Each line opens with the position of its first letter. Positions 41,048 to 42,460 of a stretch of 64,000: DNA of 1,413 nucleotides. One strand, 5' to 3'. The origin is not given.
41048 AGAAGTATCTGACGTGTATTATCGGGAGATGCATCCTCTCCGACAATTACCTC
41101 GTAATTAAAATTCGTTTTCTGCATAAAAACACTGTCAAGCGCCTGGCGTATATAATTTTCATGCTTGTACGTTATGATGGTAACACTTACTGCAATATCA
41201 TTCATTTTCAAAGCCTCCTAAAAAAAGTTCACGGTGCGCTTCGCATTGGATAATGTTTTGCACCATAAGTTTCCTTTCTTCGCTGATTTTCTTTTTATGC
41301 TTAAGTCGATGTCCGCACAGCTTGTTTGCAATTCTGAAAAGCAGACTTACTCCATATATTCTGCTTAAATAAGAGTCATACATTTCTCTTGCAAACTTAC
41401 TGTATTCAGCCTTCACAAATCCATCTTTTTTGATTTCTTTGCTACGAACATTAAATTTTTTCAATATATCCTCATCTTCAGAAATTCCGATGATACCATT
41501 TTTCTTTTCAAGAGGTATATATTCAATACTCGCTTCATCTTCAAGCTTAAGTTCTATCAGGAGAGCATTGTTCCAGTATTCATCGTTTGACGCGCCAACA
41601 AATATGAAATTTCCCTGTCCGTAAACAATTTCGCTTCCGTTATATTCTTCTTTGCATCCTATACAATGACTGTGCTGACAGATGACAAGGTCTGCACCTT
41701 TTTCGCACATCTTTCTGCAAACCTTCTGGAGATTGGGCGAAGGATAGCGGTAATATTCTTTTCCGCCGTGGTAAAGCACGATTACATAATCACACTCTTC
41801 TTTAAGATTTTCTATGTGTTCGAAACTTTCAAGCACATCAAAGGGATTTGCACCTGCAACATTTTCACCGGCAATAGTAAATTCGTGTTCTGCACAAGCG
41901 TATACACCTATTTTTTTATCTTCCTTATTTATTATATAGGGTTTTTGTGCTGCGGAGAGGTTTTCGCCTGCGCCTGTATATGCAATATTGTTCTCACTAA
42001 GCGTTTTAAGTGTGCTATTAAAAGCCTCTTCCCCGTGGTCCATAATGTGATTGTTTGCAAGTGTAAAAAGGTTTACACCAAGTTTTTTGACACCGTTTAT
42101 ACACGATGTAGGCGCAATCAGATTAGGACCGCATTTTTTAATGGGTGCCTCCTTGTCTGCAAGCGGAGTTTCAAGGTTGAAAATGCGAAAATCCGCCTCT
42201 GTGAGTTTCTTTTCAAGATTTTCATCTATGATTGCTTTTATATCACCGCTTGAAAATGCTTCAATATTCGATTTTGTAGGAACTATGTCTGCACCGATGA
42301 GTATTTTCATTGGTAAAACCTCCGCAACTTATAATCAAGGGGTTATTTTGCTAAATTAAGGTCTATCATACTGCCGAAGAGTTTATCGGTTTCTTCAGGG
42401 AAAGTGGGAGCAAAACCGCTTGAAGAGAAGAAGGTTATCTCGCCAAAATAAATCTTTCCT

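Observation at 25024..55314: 30-kb surface-glycan locus rich in ATP-grasp amide ligases, with CapA and TupA-like proteins and a permease, consistent with a teichuronopeptide-like, amino-acid-decorated polymer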

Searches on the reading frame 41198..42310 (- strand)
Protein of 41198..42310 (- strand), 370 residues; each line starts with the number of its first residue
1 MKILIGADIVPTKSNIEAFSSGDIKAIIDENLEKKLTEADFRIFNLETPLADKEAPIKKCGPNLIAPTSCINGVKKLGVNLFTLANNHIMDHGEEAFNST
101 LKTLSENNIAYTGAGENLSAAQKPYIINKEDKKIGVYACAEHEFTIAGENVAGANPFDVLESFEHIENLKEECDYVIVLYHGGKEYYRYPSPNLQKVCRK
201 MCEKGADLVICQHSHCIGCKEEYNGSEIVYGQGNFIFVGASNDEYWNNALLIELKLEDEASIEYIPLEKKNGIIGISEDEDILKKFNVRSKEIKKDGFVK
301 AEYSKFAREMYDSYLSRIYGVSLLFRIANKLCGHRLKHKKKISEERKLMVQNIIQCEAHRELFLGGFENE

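Call 4: search_protein_families(library=pfam, proteins=[window:41198-42310:-])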
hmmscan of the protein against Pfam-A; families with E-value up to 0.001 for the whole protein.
window:41198-42310:- (370 aa): 1 family
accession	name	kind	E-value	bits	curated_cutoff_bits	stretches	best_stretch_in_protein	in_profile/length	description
PF09587.15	PGA_cap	-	3.2e-51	174.7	27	1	8-237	7-253/255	Bacterial capsule synthesis protein PGA_cap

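Call 15: find_encoding_contigs(protein=window:41198-42310:-, flank=10000, max_places=6)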
Protein window:41198-42310:- (370 aa): 5 contigs read that carry it; 2 places shown.
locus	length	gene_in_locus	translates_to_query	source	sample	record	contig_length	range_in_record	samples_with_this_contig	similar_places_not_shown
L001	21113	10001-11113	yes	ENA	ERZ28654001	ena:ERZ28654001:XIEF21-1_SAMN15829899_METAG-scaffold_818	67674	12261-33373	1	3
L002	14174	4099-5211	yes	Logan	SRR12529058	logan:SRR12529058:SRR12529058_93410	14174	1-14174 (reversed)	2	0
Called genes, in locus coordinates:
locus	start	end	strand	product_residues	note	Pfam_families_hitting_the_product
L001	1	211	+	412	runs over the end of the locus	PF13439:Glyco_transf_4, PF13579:Glyco_trans_4_4, PF00534:Glycos_transf_1, PF13692:Glyco_trans_1_4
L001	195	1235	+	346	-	PF20706:GT4-conflict (faint), PF13524:Glyco_trans_1_2 (faint), PF00534:Glycos_transf_1, PF13692:Glyco_trans_1_4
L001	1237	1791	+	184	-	PF00132:Hexapep (weak), PF14602:Hexapep_2 (weak)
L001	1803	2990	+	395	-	PF13439:Glyco_transf_4, PF00534:Glycos_transf_1, PF13692:Glyco_trans_1_4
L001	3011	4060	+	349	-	PF01073:3Beta_HSD, PF01370:Epimerase, PF02719:Polysacc_synt_2, PF05368:NmrA, PF07993:NAD_binding_4, PF16363:GDP_Man_Dehyd, PF13460:NAD_binding_10, PF08485:Polysacc_syn_2C, +2 more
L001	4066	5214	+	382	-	PF01370:Epimerase, PF07993:NAD_binding_4 (faint), PF14667:Polysacc_synt_C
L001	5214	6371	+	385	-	PF02350:Epimerase_2, PF04464:Glyphos_transf (faint)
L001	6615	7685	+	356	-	PF04932:Wzy_C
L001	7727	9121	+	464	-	PF04932:Wzy_C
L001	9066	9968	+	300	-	PF14305:ATPgrasp_TupA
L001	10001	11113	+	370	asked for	PF09587:PGA_cap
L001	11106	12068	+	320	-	PF00535:Glycos_transf_2, PF13641:Glyco_tranf_2_3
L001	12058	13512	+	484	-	PF01943:Polysacc_synt, PF13440:Polysacc_synt_3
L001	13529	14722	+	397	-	PF02786:CPSase_L_D2 (faint), PF07478:Dala_Dala_lig_C, PF13535:ATP-grasp_4, PF18603:LAL_C2 (faint)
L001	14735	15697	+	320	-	-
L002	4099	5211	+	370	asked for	PF09587:PGA_cap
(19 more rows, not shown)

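Call 17: search_protein_families(library=ncbifam, proteins=[window:41198-42310:-], max_evalue=0.00001)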
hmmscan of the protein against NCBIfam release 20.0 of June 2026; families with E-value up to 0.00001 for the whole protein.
window:41198-42310:- (370 aa): 1 family
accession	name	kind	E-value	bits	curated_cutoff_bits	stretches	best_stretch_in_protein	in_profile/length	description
NF038314.1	epimerase_MslH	equivalog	3.6e-17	61.9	700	1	31-141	28-141/439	lasso peptide C-terminal Trp epimerase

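Call 35: search_solved_structures(query=window:41198-42310:-, max_evalue=0.01)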
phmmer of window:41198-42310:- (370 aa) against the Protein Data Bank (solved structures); distinct sequences matched with E-value up to 0.01: 3.
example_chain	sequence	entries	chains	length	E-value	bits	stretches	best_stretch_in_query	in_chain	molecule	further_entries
8gq9_A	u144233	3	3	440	1.6e-10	43.7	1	30-150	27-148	Poly-gamma-glutamate synthesis protein (Capsule biosynthesis protein)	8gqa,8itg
8gqb_A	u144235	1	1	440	1.6e-10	43.6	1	30-150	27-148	Poly-gamma-glutamate synthesis protein (Capsule biosynthesis protein)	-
8ith_A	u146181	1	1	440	1.4e-09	40.6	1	30-150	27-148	Poly-gamma-glutamate synthesis protein (Capsule biosynthesis protein)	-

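Call 58: find_related_loci(query=A2, collection=metagenome_contigs, flank=6000)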
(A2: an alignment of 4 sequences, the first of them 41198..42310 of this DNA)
Query A2 (370 aa) in metagenome_contigs; peptide patterns used: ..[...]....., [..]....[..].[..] (x = any residue, [..] = any of these).
600 stretches matched a pattern (row limit reached: there are more); 518 encode a relative of the query (tblastn E <= 1e-3); the best 80 are kept; 80 distinct loci.
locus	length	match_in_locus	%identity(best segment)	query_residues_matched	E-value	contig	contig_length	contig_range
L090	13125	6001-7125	56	1-370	1e-136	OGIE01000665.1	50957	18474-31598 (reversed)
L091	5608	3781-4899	57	1-368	7e-137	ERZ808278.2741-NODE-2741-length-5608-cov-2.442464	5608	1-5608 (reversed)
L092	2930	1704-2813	54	1-368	1e-140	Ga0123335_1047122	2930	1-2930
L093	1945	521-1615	56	2-364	7e-144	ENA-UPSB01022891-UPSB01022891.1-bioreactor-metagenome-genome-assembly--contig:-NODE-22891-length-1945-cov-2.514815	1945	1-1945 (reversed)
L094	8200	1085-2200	54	1-370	2e-133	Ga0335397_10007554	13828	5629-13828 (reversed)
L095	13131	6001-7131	54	1-369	2e-133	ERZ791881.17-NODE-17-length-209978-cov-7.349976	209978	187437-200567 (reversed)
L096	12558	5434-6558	56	1-370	3e-133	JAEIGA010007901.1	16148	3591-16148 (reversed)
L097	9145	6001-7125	53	1-368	2e-131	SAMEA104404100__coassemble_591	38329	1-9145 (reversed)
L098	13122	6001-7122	54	1-370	3e-131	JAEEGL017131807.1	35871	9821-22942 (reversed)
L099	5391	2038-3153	53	1-367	1e-131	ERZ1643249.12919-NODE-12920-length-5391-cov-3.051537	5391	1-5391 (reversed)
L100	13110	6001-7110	54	1-368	5e-130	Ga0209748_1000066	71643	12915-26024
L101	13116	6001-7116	55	1-370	6e-130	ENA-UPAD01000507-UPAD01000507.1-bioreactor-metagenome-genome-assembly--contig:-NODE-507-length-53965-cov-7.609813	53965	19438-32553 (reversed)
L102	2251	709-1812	55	1-366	7e-137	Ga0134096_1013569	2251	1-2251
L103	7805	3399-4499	55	1-363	6e-129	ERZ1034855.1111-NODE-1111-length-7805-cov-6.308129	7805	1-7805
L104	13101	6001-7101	54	1-363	4e-129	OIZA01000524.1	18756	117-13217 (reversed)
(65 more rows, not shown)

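Call 63: search_solved_structures(query=A2, max_evalue=0.01, show_alignments=1)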
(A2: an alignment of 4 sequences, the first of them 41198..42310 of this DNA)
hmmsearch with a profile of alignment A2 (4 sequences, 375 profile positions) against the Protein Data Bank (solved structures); distinct sequences matched with E-value up to 0.01: 3.
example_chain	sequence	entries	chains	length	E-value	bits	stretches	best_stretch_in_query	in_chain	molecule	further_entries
8gq9_A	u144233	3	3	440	6.7e-15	58.1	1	30-140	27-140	Poly-gamma-glutamate synthesis protein (Capsule biosynthesis protein)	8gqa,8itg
8gqb_A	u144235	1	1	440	6.7e-15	58.1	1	30-140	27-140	Poly-gamma-glutamate synthesis protein (Capsule biosynthesis protein)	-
8ith_A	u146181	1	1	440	1.1e-13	54.1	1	30-140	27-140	Poly-gamma-glutamate synthesis protein (Capsule biosynthesis protein)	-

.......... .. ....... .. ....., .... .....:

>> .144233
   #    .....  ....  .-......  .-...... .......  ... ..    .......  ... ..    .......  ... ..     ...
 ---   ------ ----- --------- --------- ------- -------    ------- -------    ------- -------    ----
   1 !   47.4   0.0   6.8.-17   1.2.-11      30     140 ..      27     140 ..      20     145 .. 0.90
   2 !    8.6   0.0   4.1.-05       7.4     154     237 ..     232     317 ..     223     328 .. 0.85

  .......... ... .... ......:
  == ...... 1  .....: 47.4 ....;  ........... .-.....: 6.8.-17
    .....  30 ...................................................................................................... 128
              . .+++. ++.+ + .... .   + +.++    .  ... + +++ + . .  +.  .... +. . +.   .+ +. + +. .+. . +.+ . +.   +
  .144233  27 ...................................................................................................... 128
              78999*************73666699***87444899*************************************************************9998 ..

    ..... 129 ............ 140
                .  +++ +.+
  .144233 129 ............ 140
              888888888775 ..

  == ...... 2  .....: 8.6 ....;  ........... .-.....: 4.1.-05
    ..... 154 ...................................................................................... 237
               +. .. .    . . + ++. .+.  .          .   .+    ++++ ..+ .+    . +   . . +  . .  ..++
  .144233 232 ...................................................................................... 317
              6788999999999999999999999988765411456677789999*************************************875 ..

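Call 83: find_homologous_proteins(query=window:41198-42310:-, max_evalue=1e-10)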
Query window:41198-42310:- (370 aa): 5865 proteins with E <= 1e-10 among 8000 candidates; the best 120 are listed.
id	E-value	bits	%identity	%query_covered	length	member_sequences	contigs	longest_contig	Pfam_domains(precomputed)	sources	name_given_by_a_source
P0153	1.8e-229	779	93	100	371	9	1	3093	PF09587.16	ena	-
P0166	4.1e-200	682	82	100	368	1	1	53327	PF09587.16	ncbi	-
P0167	2.7e-163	561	67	100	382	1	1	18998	PF09587.16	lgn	-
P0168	3.5e-163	561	66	100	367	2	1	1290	PF09587.16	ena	-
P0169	4.3e-163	560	68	100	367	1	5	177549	PF09587.16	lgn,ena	-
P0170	2.1e-162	558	65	100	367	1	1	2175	PF09587.16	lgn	-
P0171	1.6e-161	555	66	99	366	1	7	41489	PF09587.16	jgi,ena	-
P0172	3.5e-161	554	65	100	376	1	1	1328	PF09587.16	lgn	-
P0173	1.4e-160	552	67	99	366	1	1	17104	PF09587.16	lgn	-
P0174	4.6e-159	547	67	99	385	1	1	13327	PF09587.16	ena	-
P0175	6.1e-159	547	65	100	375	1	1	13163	PF09587.16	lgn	-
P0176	1.0e-158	546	65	100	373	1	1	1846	PF09587.16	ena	-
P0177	9.3e-158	543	64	99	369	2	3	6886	PF09587.16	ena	-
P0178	1.0e-157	543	64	100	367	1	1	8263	PF09587.16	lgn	-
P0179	1.6e-156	539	64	100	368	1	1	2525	PF09587.16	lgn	-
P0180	1.5e-155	536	66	99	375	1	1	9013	PF09587.16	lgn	-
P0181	1.7e-155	535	64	100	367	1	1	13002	PF09587.16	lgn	-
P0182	2.1e-155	535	64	99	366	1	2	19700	PF09587.16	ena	-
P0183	1.2e-154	533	65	99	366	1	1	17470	PF09587.16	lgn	-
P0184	1.5e-154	532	64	99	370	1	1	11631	PF09587.16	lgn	-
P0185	2.3e-153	528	65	99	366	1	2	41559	PF09587.16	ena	-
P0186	1.0e-151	523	63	99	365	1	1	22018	PF09587.16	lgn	-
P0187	1.1e-151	523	62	99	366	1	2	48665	PF09587.16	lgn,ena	-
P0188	3.7e-150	518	61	100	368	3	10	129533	PF09587.16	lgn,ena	-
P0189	4.2e-148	511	61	99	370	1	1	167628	PF09587.16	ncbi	-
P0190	4.4e-148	511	61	100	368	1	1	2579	PF09587.16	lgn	-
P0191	9.7e-148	510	61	100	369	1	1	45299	PF09587.16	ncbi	-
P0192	5.7e-147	507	62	100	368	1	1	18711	PF09587.16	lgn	-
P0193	1.5e-146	506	61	100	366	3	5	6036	PF09587.16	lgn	-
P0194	1.0e-145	503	61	100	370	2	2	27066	PF09587.16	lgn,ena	-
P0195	8.4e-144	497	60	98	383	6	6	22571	PF09587.16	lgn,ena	-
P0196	1.4e-143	496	62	99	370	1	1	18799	PF09587.16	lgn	-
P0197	4.4e-142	491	58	100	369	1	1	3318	PF09587.16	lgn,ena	-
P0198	3.0e-140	485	59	100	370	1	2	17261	PF09587.16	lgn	-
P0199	9.4e-139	480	59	99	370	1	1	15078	PF09587.16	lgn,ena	-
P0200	2.0e-138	479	58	99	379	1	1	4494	PF09587.16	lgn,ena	-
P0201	2.6e-138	479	58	100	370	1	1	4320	PF09587.16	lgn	-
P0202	6.5e-138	478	58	100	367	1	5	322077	PF09587.16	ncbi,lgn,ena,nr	ncbi:MAG: CapA family protein [Clostridia bacterium]|nr:CapA family protein [Clostridia bacterium]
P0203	1.1e-137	477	57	99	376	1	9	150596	PF09587.16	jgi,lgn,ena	-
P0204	3.5e-137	475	58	100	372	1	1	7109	PF09587.16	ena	-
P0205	6.2e-137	474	58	98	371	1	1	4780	PF09587.16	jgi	jgi:poly-gamma-glutamate capsule biosynthesis protein CapA/YwtB (metallophosphatase superfamily)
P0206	6.4e-137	474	58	99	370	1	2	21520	PF09587.16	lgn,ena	-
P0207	8.3e-137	474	56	100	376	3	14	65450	PF09587.16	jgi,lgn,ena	-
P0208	1.0e-136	474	59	99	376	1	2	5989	PF09587.16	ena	-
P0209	1.7e-136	473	56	99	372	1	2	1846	PF09587.16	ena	-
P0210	2.4e-136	472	58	98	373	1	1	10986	PF09587.16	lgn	-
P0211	2.4e-136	472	56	100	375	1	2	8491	PF09587.16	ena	-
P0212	4.1e-136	472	58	100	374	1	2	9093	PF09587.16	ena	-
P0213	5.6e-136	471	59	100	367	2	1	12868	PF09587.16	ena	-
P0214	7.8e-136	471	57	100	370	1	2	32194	PF09587.16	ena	-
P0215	9.4e-136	471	56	99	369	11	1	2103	PF09587.16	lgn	-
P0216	3.4e-135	469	58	99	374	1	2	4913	PF09587.16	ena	-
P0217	6.2e-135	468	58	100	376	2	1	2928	PF09587.16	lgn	-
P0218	1.2e-134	467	58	100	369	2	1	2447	PF09587.16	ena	-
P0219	1.3e-134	467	58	100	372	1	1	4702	PF09587.16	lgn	-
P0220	1.5e-134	467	58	98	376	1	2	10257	PF09587.16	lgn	-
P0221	2.9e-134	466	57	100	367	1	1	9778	PF09587.16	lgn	-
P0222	3.1e-134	466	57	99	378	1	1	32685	PF09587.16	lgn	-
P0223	4.4e-134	465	56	99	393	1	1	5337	PF09587.16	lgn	-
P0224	1.1e-133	464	58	100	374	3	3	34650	PF09587.16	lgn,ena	-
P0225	1.1e-133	464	56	100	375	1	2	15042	PF09587.16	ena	-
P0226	1.5e-133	463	55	100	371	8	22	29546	PF09587.16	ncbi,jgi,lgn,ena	-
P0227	1.7e-133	463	58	99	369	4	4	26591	PF09587.16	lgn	-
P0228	1.8e-133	463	56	99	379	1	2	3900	PF09587.16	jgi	-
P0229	1.9e-133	463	56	99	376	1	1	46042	PF09587.16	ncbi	-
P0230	3.4e-133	462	57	99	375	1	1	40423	PF09587.16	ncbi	-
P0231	3.4e-133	462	56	100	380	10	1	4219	PF09587.16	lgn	-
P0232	3.5e-133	462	56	100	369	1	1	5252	PF09587.16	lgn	-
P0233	6.5e-133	461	56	99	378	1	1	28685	PF09587.16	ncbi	-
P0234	6.6e-133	461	55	99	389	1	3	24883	PF09587.16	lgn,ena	-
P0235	6.6e-133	461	56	98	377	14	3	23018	PF09587.16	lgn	-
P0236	7.0e-133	461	55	99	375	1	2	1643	PF09587.16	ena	-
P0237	8.0e-133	461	56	100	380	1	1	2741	PF09587.16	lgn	-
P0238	8.2e-133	461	57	99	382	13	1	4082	PF09587.16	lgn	-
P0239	8.7e-133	461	55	99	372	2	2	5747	PF09587.16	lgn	-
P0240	9.0e-133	461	56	98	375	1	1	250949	PF09587.16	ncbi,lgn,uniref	ncbi:CapA family protein [Cohnella sp.]|uniref:CapA family protein n=1 Tax=Cohnella sp. TaxID=188342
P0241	9.2e-133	461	56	99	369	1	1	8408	PF09587.16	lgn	-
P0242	9.6e-133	461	56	100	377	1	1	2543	PF09587.16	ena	-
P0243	1.2e-132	460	56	99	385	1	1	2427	PF09587.16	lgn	-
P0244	1.2e-132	460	56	99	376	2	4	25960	PF09587.16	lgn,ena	-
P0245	1.3e-132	460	59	98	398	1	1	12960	PF09587.16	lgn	-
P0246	1.3e-132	460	55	99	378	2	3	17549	PF09587.16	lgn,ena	-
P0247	1.9e-132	460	55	99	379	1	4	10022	PF09587.16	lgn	-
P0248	2.6e-132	459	56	99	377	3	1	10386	PF09587.16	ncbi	-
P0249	3.0e-132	459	55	98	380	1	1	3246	PF09587.16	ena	-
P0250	4.1e-132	459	56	100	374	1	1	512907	PF09587.16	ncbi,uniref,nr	ncbi:CapA family protein [Bacillus sp. Marseille-P3661]|uniref:CapA family protein n=1 Tax=Bacillus 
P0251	4.3e-132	458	56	100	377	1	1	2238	PF09587.16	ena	-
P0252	5.7e-132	458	57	99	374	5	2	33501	PF09587.16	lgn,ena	-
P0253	8.4e-132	458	55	99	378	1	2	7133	PF09587.16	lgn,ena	-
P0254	8.9e-132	457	58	100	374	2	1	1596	PF09587.16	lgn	-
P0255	9.1e-132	457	57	99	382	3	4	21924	PF09587.16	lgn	-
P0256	9.3e-132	457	56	100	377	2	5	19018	PF09587.16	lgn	-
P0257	9.4e-132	457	56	100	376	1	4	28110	PF09587.16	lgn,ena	-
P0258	1.0e-131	457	55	100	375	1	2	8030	PF09587.16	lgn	-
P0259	1.0e-131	457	54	100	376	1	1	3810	PF09587.16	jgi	jgi:poly-gamma-glutamate capsule biosynthesis protein CapA/YwtB (metallophosphatase superfamily)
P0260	1.1e-131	457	54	100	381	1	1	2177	PF09587.16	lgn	-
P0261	1.4e-131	457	56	98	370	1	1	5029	PF09587.16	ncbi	-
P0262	1.6e-131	457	54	99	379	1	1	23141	PF09587.16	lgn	-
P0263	2.1e-131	456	57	99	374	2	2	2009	PF09587.16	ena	-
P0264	2.4e-131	456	56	99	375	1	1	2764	PF09587.16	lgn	-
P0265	3.0e-131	456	56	100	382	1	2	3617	PF09587.16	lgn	-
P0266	3.2e-131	456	56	99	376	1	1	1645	PF09587.16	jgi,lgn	-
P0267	4.3e-131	455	55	99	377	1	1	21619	PF09587.16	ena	-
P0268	5.3e-131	455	54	99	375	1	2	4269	PF09587.16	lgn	-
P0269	6.3e-131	455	56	100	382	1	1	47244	PF09587.16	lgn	-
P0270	7.0e-131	455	56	100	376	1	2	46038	PF09587.16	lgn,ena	-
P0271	7.0e-131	454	58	99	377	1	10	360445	PF09587.16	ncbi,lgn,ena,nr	ncbi:MAG: CapA family protein [Clostridium sp.]|nr:CapA family protein [Clostridium sp.]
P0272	7.4e-131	454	57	100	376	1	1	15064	PF09587.16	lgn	-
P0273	8.2e-131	454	57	99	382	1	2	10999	PF09587.16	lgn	-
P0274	8.6e-131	454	56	99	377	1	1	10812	PF09587.16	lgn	-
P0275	1.0e-130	454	57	99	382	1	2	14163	PF09587.16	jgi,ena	jgi:putative poly-gamma-glutamate synthesis protein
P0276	1.2e-130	454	54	99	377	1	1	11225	PF09587.16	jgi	-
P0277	1.3e-130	454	57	100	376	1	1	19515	PF09587.16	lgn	-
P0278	1.3e-130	454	55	100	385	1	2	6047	PF09587.16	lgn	-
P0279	1.4e-130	454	55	100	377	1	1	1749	PF09587.16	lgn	-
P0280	1.8e-130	453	54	100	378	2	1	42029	PF09587.16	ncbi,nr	ncbi:MAG: CapA family protein [Clostridia bacterium]|nr:CapA family protein [Clostridia bacterium]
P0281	1.9e-130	453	53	100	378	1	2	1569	PF09587.16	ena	-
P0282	2.0e-130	453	56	99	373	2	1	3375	PF09587.16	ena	-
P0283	2.0e-130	453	56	98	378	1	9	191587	PF09587.16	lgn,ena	-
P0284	2.2e-130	453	56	99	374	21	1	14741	PF09587.16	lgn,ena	-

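Call 85: find_encoding_contigs(protein=P0250, flank=10000, max_places=1)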
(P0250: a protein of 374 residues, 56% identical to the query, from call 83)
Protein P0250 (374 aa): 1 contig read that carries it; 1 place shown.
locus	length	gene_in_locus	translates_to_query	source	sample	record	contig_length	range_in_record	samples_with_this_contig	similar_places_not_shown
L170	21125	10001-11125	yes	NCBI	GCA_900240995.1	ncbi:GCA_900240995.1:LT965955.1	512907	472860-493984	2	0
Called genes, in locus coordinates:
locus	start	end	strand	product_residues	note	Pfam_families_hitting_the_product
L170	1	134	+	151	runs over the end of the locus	PF07963:N_methyl (weak)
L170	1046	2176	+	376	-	PF01041:DegT_DnrJ_EryC1, PF00155:Aminotran_1_2 (weak)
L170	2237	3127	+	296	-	PF02485:Branch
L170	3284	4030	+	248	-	PF02397:Bac_transf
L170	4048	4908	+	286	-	PF00535:Glycos_transf_2, PF13641:Glyco_tranf_2_3 (weak)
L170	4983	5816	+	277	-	-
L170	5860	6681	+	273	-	PF04991:LicD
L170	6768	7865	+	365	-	PF20706:GT4-conflict, PF00534:Glycos_transf_1, PF13692:Glyco_trans_1_4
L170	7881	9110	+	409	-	PF04932:Wzy_C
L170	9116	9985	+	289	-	PF14305:ATPgrasp_TupA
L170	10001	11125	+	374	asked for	PF09587:PGA_cap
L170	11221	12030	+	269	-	PF00535:Glycos_transf_2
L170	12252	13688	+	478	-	-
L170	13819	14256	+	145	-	-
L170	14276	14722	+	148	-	PF01467:CTP_transf_like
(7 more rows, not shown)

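Call 86: find_encoding_contigs(protein=P0240, flank=10000, max_places=1)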
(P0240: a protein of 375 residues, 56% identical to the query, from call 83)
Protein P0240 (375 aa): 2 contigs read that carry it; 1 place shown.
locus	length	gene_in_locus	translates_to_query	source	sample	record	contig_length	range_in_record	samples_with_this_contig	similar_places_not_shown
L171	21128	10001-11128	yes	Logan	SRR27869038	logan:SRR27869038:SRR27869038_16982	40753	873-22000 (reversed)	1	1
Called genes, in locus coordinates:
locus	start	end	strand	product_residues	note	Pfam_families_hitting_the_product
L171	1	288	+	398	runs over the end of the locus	PF13439:Glyco_transf_4 (faint), PF00534:Glycos_transf_1, PF13692:Glyco_trans_1_4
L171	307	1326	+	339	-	PF01073:3Beta_HSD, PF01370:Epimerase, PF02719:Polysacc_synt_2, PF04321:RmlD_sub_bind (weak), PF05368:NmrA (weak), PF13460:NAD_binding_10, PF16363:GDP_Man_Dehyd, PF08485:Polysacc_syn_2C, +2 more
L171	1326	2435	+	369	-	PF01370:Epimerase, PF02719:Polysacc_synt_2 (faint), PF04321:RmlD_sub_bind (faint), PF07993:NAD_binding_4 (faint), PF16363:GDP_Man_Dehyd (faint), PF14667:Polysacc_synt_C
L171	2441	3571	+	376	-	PF02350:Epimerase_2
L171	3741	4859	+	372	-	PF00534:Glycos_transf_1, PF13692:Glyco_trans_1_4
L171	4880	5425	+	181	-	PF25084:LbH_EIF2B (faint), PF25087:GMPPB_C (faint), PF00132:Hexapep, PF14602:Hexapep_2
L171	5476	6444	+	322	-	PF00535:Glycos_transf_2, PF10111:Glyco_tranf_2_2 (weak), PF13641:Glyco_tranf_2_3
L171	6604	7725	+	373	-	PF13439:Glyco_transf_4, PF00534:Glycos_transf_1, PF13692:Glyco_trans_1_4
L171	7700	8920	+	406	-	PF04932:Wzy_C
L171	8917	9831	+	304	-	PF14305:ATPgrasp_TupA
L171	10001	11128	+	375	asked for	PF09587:PGA_cap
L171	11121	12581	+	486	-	PF01943:Polysacc_synt, PF13440:Polysacc_synt_3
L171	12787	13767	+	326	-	PF01073:3Beta_HSD, PF01370:Epimerase, PF02719:Polysacc_synt_2, PF04321:RmlD_sub_bind, PF07993:NAD_binding_4, PF08659:KR (faint), PF16363:GDP_Man_Dehyd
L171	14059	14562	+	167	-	PF04892:VanZ-LLP1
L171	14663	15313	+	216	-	-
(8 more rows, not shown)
